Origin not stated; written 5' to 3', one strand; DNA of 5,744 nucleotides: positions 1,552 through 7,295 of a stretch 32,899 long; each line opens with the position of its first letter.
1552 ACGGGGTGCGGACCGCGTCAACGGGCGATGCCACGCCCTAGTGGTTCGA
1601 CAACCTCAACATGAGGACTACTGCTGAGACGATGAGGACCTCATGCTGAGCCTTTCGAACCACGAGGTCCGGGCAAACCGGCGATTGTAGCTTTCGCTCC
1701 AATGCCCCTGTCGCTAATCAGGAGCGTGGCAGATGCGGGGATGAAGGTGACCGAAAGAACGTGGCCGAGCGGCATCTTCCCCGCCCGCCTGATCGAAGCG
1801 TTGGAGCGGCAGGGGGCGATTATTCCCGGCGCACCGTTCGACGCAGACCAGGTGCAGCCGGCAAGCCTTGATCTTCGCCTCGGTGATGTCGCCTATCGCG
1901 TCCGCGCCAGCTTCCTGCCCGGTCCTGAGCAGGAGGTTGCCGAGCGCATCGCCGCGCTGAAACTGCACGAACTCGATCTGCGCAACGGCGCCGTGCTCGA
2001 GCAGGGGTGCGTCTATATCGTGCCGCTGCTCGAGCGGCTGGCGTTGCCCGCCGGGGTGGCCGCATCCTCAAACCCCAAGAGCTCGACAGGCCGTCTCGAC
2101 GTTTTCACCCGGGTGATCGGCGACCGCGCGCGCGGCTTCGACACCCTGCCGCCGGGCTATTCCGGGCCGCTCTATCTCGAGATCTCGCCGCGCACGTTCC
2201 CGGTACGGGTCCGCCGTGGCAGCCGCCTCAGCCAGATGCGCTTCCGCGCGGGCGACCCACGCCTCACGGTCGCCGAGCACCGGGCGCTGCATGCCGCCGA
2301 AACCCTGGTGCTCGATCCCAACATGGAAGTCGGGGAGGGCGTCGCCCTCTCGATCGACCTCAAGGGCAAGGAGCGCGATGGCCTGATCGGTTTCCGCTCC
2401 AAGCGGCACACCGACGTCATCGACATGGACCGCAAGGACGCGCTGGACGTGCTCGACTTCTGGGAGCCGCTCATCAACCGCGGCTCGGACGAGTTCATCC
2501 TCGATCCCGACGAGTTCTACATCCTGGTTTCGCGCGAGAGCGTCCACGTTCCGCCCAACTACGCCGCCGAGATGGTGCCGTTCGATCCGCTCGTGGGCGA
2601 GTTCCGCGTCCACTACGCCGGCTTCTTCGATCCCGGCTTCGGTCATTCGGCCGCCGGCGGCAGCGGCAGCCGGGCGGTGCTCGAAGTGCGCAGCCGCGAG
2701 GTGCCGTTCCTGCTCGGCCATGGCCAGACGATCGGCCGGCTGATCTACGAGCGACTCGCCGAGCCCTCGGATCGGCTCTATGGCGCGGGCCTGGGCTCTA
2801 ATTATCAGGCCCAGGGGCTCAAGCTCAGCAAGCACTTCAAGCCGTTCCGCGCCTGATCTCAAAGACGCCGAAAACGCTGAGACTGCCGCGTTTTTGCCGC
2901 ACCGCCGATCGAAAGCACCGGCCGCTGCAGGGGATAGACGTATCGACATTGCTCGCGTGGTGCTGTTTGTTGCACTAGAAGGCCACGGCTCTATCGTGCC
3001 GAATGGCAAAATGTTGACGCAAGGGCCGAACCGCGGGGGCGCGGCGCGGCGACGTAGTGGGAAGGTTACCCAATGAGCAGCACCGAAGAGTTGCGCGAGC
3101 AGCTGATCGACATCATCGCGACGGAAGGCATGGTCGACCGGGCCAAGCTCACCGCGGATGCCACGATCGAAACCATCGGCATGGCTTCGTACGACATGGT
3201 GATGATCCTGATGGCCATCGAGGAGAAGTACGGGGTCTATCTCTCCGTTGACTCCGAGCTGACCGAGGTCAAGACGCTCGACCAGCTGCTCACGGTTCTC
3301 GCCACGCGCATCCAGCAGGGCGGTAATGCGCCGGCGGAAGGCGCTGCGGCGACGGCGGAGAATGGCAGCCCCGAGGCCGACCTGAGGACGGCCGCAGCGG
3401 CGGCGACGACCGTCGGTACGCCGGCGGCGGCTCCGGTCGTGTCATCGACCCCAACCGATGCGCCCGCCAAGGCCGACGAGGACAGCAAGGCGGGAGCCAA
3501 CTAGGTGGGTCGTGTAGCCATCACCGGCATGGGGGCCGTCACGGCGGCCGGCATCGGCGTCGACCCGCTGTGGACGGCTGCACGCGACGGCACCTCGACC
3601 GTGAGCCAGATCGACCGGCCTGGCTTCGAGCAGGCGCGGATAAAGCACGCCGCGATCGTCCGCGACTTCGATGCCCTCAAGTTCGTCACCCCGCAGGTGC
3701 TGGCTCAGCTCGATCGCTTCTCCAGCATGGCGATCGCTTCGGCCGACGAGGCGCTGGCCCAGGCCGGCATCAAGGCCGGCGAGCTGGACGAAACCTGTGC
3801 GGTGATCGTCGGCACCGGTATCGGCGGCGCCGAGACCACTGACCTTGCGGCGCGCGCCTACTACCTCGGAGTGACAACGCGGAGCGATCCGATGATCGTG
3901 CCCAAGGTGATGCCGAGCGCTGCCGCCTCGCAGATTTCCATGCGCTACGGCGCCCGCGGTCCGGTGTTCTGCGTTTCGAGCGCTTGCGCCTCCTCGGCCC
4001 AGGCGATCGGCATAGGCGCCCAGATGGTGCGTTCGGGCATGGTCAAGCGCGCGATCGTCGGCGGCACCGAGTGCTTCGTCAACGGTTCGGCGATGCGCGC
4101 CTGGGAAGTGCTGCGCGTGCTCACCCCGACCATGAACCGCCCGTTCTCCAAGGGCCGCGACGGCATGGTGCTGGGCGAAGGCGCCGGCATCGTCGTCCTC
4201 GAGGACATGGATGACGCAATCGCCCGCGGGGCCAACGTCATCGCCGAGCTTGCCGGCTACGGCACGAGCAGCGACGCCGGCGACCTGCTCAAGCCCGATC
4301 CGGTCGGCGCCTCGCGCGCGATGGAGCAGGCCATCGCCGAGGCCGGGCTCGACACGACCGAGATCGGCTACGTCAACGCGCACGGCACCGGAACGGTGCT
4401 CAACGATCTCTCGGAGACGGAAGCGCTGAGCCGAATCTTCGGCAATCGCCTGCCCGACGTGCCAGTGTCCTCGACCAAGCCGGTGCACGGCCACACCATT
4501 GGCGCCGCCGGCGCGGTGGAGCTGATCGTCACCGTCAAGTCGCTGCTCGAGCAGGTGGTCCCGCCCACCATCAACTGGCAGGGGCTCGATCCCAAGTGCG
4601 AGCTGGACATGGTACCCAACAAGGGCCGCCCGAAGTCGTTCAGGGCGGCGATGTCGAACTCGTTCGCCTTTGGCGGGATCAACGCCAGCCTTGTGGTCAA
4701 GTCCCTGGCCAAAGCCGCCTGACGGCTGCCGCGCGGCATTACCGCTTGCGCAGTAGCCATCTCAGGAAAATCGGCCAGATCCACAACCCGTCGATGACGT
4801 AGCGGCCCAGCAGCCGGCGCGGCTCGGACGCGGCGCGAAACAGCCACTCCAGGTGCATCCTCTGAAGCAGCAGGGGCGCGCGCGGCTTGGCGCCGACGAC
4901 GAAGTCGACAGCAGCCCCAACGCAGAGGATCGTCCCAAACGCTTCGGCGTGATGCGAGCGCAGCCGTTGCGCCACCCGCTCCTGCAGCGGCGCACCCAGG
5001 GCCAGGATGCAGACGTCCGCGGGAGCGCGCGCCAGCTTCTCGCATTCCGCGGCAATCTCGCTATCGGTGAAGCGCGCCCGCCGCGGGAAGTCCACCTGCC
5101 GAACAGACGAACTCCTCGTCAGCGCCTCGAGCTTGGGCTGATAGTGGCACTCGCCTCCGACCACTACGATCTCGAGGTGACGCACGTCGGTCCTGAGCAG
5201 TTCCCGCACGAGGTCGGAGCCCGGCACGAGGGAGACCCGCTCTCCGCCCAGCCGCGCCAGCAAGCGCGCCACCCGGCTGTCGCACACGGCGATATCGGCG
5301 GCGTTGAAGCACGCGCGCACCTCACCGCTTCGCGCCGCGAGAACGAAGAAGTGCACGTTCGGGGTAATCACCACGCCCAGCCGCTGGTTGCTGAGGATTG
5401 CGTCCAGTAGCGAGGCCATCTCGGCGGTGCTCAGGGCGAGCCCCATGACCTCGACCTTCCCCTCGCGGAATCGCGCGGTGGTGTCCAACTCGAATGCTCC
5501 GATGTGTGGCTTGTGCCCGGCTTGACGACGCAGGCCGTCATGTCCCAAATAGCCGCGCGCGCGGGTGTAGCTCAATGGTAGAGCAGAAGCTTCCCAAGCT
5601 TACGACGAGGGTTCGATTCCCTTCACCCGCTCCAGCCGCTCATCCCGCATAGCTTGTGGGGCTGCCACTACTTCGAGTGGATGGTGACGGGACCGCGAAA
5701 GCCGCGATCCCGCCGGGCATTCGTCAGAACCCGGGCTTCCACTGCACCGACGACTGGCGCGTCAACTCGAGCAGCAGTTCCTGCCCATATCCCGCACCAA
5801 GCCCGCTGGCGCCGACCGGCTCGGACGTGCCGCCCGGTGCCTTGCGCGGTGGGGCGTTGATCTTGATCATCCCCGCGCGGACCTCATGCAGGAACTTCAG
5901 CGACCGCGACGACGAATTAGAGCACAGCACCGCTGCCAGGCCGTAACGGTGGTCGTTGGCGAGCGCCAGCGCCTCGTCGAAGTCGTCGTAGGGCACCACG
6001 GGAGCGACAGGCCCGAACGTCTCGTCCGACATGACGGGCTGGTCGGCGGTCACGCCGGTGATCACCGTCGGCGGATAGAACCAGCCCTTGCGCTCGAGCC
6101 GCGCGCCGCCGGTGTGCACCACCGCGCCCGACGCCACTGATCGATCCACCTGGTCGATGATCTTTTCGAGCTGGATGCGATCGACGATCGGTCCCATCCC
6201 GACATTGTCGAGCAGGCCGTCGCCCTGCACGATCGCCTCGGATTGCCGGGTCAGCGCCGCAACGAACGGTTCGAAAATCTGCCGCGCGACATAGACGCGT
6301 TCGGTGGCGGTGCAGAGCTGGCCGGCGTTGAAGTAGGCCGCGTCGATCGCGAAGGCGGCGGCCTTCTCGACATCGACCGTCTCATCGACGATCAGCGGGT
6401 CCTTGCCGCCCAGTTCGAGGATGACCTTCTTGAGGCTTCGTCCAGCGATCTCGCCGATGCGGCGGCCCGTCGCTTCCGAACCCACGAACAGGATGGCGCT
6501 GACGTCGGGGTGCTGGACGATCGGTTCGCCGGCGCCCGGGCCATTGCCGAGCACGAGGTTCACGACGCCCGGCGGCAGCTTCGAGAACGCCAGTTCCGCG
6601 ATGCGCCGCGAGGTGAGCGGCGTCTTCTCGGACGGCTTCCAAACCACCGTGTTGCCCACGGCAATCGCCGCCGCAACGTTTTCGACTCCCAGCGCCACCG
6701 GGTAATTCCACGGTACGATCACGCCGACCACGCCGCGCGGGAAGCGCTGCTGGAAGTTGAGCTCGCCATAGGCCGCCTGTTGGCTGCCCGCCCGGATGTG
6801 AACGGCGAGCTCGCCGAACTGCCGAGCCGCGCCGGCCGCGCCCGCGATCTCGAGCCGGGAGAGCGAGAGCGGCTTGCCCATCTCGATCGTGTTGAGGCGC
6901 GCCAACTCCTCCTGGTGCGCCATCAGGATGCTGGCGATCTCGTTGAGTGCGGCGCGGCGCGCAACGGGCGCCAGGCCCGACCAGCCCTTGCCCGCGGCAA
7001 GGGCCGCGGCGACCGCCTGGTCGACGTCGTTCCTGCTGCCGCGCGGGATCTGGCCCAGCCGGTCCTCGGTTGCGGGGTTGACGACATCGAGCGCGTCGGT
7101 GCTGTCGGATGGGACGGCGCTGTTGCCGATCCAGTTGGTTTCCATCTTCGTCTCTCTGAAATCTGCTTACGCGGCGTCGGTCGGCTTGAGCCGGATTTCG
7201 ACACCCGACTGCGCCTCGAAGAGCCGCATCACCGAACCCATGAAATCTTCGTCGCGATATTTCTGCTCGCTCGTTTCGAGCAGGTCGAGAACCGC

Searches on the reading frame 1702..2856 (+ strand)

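Call 9: search_protein_families(library=pfam, proteins=[window:1702-2856:+], max_evalue=0.00001)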
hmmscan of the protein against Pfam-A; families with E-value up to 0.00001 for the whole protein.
window:1702-2856:+ (384 aa): 3 families
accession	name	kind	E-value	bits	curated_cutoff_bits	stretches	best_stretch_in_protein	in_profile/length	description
PF22569.1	DCD_C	-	1.8e-88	295.4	22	1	192-379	4-192/192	2'-deoxycytidine 5'-triphosphate deaminase (DCD), C-terminal domain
PF06559.16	DCD_N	-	4.4e-75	251.5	21.4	1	23-184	2-163/164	2'-deoxycytidine 5'-triphosphate deaminase (DCD) N-terminal domain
PF22769.1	DCD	-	3.1e-74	248.6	27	2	27-183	3-152/153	dCTP deaminase-like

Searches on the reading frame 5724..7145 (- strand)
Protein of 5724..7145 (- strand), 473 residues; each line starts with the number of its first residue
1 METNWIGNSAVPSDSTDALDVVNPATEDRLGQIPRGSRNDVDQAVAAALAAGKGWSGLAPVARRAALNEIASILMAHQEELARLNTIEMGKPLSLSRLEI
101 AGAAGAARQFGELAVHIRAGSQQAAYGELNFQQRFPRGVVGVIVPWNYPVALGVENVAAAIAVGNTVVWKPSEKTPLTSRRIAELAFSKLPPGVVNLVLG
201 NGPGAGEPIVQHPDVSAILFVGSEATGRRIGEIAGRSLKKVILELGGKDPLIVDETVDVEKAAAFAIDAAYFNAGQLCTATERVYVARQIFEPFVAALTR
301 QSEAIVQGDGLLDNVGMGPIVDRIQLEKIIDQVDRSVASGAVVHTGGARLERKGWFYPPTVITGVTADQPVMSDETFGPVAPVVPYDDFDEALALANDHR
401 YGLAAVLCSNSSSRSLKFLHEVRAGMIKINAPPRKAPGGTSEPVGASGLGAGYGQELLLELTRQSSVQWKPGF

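Call 8: search_protein_families(library=pfam, proteins=[window:5724-7145:-], max_evalue=0.00001)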
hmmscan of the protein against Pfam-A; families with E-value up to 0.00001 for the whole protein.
window:5724-7145:- (473 aa): 1 family
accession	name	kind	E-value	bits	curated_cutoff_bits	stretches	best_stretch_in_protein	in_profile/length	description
PF00171.27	Aldedh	-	4.7e-140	467.6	23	1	13-466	4-460/461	Aldehyde dehydrogenase family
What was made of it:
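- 5724..7145 (-): NAD(P)-dependent aldehyde dehydrogenase, fourth gene of operon A. Aldedh E 5e-140 (call 8).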

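Call 54: search_protein_families(library=ncbifam, proteins=[window:5724-7145:-], max_evalue=1e-10)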
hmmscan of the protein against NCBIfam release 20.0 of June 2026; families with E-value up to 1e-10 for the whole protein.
window:5724-7145:- (473 aa): 40 families (the best 25 are shown)
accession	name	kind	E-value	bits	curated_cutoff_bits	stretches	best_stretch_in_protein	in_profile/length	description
NF010000.0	PRK13473.1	subfamily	2.7e-106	356.1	615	1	4-431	5-434/475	aminobutyraldehyde dehydrogenase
NF006916.0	PRK09407.1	equivalog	3.9e-104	349.1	521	1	13-467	30-490/526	succinic semialdehyde dehydrogenase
NF045735.1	PaDhStyDPseudo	equivalog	7.3e-104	348.1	850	1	6-467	7-479/483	phenylacetaldehyde dehydrogenase StyD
TIGR01804.1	BADH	equivalog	5.5e-99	331.8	668.6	1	9-437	5-442/467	betaine-aldehyde dehydrogenase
NF042993.1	AlphKGSA_gudD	equivalog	2.7e-98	329.8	770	1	3-431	5-440/481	alpha-ketoglutaric semialdehyde dehydrogenase GucD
TIGR02299.1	HpaE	equivalog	4.7e-98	328.9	638.35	1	6-433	5-440/488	5-carboxymethyl-2-hydroxymuconate semialdehyde dehydrogenase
NF009725.0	PRK13252.1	equivalog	4.6e-97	325.5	593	1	3-468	8-478/488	betaine-aldehyde dehydrogenase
TIGR01780.1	SSADH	subfamily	5.3e-97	325.5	646.35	1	21-450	1-433/448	succinate-semialdehyde dehydrogenase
NF052305.1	DioxValDhHalo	equivalog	4e-94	316.2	750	1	3-431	6-440/483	2,5-dioxovalerate dehydrogenase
NF045736.1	PaDhStyDRhodo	equivalog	7.6e-94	314.9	800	1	12-450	13-458/479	phenylacetaldehyde dehydrogenase StyD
NF007497.0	PRK10090.1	equivalog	3.6e-92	309.6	500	1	5-460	10-468/480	aldehyde dehydrogenase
NF040648.1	lactal_redase_Meth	equivalog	1.7e-89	301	650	1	16-433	11-425/463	lactaldehyde dehydrogenase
TIGR03216.1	OH_muco_semi_DH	equivalog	3.5e-89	299.6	693.25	1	15-431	12-441/481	2-hydroxymuconic semialdehyde dehydrogenase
NF002852.0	PRK03137.1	subfamily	9.4e-86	288.6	648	1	15-431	48-471/514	L-glutamate gamma-semialdehyde dehydrogenase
NF006915.0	PRK09406.1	equivalog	7.5e-81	272.3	730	1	20-444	4-431/457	NADP-dependent succinic semialdehyde dehydrogenase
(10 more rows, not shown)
